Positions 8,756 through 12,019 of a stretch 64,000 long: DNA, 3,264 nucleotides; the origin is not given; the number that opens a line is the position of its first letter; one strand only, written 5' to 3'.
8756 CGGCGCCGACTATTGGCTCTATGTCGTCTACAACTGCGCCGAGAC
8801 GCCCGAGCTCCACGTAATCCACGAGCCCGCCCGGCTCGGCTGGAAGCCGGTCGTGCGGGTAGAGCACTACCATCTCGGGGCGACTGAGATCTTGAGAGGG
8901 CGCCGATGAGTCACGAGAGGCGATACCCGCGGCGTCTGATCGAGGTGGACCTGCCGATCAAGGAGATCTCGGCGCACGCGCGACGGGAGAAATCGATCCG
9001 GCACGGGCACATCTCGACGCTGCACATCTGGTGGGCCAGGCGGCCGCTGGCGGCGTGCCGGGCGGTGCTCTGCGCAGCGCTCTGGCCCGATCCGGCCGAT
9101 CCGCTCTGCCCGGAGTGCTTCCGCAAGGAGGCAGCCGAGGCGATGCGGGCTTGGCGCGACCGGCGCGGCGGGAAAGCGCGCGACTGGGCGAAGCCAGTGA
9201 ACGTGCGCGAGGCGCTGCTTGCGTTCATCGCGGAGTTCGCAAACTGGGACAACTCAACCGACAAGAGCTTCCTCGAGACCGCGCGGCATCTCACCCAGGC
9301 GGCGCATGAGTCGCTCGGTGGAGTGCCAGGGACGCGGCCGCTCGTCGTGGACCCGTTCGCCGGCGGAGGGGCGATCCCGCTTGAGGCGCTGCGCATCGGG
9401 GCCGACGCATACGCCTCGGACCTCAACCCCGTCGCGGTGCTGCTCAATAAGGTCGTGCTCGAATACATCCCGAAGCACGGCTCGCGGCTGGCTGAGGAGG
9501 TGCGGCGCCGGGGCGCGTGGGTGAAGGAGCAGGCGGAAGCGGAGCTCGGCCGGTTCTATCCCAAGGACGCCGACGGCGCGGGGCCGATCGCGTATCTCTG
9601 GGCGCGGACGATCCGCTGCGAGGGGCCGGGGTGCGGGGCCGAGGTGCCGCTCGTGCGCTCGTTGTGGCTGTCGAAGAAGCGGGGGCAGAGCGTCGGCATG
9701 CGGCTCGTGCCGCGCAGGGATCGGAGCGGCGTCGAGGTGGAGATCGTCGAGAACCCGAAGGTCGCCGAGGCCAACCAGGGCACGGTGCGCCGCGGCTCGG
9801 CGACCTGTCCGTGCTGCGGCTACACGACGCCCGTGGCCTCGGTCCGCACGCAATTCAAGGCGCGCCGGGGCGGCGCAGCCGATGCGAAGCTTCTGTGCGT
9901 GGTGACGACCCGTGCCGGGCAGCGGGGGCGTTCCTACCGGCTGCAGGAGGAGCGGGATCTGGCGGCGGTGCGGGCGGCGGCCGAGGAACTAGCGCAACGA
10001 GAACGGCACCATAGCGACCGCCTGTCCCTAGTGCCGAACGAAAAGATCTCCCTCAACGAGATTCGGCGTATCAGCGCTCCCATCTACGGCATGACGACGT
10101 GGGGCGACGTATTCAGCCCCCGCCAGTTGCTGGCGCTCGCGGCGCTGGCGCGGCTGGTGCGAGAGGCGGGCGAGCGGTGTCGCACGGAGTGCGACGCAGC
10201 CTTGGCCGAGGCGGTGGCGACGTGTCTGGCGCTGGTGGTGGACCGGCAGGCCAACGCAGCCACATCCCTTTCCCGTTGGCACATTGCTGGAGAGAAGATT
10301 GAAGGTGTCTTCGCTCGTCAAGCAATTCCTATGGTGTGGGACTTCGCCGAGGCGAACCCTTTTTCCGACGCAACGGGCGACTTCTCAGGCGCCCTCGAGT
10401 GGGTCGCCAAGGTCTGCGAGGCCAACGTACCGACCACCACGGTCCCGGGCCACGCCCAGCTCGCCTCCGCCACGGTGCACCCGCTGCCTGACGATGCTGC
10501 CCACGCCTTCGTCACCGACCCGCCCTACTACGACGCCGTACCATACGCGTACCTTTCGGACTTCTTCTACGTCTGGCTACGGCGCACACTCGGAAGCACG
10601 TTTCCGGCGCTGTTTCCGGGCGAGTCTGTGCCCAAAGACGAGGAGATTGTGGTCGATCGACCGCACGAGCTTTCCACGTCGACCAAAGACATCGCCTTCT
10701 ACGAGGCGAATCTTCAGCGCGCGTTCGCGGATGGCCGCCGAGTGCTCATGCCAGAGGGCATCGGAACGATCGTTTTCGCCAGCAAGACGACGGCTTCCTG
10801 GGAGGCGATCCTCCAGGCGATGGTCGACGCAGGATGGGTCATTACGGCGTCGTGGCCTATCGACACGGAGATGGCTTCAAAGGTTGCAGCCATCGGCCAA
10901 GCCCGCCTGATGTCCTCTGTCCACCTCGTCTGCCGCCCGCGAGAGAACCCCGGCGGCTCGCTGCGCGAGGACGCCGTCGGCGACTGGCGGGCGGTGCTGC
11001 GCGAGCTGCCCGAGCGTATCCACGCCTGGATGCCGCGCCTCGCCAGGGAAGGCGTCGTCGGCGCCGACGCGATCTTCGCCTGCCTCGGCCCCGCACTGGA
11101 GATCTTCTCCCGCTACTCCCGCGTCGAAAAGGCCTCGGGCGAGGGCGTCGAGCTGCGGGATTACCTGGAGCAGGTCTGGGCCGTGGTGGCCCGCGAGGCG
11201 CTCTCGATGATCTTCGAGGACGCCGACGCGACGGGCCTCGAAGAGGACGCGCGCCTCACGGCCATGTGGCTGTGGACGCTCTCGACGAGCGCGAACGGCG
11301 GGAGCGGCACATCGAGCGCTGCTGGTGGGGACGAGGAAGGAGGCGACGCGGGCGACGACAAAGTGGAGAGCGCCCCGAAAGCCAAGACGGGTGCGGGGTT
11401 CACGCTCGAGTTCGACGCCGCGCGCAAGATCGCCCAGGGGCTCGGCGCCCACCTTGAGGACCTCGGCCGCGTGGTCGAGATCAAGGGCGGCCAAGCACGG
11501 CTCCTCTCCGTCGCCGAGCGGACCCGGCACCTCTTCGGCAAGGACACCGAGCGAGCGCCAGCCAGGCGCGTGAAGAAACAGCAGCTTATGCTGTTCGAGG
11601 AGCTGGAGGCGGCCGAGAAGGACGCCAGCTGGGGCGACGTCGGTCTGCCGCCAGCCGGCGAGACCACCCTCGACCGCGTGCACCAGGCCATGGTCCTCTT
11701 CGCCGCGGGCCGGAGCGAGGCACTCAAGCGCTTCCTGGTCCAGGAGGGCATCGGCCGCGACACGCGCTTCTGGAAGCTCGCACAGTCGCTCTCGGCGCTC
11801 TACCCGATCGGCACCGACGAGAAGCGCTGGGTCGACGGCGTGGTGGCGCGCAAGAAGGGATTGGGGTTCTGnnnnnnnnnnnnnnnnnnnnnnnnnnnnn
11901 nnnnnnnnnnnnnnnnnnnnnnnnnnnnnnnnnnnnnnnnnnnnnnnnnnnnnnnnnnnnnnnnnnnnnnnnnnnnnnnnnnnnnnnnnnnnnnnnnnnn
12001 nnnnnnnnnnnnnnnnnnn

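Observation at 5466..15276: Intact four-gene SNF2-helicase/nuclease, DUF1156 methylase, unknown ORF and DUF499 ATPase operon: an Hma-like, mechanistically uncharacterised defence candidate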

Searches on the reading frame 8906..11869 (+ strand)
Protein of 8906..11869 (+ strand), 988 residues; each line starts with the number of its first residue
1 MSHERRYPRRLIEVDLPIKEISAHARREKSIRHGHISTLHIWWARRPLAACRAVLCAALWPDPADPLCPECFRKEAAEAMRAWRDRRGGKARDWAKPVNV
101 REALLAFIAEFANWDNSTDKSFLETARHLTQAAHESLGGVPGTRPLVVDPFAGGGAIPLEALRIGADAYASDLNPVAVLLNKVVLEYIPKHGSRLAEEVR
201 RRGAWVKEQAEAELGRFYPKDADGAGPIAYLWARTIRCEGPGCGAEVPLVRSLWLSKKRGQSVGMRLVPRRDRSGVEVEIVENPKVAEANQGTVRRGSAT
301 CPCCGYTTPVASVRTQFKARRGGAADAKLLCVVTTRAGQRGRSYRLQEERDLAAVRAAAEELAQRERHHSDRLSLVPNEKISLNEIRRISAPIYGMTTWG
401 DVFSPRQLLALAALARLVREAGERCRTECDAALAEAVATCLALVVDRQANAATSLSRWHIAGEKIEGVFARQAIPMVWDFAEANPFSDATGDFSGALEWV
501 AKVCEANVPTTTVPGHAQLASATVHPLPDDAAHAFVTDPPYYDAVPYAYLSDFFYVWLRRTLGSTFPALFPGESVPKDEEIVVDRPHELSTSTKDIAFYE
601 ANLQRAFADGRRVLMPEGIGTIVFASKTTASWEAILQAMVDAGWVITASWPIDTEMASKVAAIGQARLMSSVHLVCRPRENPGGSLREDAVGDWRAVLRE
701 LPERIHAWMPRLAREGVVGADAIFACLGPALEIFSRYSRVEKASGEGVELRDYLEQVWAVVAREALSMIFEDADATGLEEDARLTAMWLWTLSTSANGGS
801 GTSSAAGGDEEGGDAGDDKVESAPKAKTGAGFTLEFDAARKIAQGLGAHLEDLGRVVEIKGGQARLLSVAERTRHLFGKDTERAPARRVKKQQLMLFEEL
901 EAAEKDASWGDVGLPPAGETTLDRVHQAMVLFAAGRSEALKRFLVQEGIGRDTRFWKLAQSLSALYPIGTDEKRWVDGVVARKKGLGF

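Call 3: search_protein_families(library=pfam, proteins=[window:8906-11869:+], max_evalue=0.01)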
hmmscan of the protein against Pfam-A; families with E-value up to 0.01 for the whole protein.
window:8906-11869:+ (988 aa): 3 families
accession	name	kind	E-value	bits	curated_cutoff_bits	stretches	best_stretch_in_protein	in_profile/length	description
PF06634.17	DUF1156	-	3e-22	79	24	1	16-67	2-53/73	Protein of unknown function (DUF1156)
PF02086.21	MethyltransfD12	-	0.0012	19.1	22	1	146-187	23-64/253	D12 class N6 adenine-specific DNA methyltransferase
PF01170.24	UPF0020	-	0.0019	18.4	22.3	0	144-171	30-56/197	RMKL-like, methyltransferase domain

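Call 4: search_protein_families(library=padloc, proteins=[window:8906-11869:+], max_evalue=0.01)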
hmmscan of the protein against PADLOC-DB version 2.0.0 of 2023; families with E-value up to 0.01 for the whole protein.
window:8906-11869:+ (988 aa): 15 families
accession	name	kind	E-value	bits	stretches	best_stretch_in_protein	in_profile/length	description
PDLC00661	HmaB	-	7.1e-137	455.7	2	195-789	219-827/973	DNA-adenine methylase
PDLC00660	HmaB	-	3.2e-135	450.3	2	194-763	217-807/967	DNA-adenine methylase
PDLC03233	MTase_II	-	5.2e-61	205.1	2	129-700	108-666/731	Type II methyltransferase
PDLC03352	MTase_II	-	9.2e-47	157.5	3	375-563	392-597/1023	Type II methyltransferase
PDLC02189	DUF1156_MTase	-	5.6e-45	151.9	2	123-320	142-342/944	-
PDLC03314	MTase_II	-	1.2e-24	84.5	2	142-321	162-343/944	Type II methyltransferase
PDLC02541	PglX|PglXI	-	5.2e-09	32.8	1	374-653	355-597/919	PglXI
PDLC03312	MTase_II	-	5.8e-09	32.2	1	530-654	1127-1238/1344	Type II methyltransferase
PDLC03367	MTase_II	-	2.9e-08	30.5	2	144-185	42-83/633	Type II methyltransferase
PDLC03319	MTase_II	-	3.8e-06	24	0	147-186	27-66/503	Type II methyltransferase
PDLC03322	MTase_II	-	2.1e-05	21.6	1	146-184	67-105/446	Type II methyltransferase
PDLC03380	MTase_II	-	3.4e-05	21.2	0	522-558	253-289/393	Type II methyltransferase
PDLC03325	MTase_II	-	7.5e-05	19.6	0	146-186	94-134/426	Type II methyltransferase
PDLC03364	MTase_II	-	9.1e-05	19.6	1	146-203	61-118/380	Type II methyltransferase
PDLC03346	MTase_II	-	0.0086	11.8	0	591-658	649-716/1068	Type II methyltransferase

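Call 5: search_protein_families(library=ncbifam, proteins=[window:8906-11869:+], max_evalue=0.01)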
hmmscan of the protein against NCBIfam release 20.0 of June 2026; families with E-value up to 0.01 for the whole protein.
window:8906-11869:+ (988 aa): 2 families
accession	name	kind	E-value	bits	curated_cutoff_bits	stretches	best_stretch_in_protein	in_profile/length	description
NF042963.1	DUF1156_antiphage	equivalog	2.3e-59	201.4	1000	2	142-742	182-769/960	anti-phage-associated DUF1156 domain-containing protein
TIGR01177.1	TIGR01177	hypoth_equivalog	0.0027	17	316.55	0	146-174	185-213/330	TIGR01177 family methyltransferase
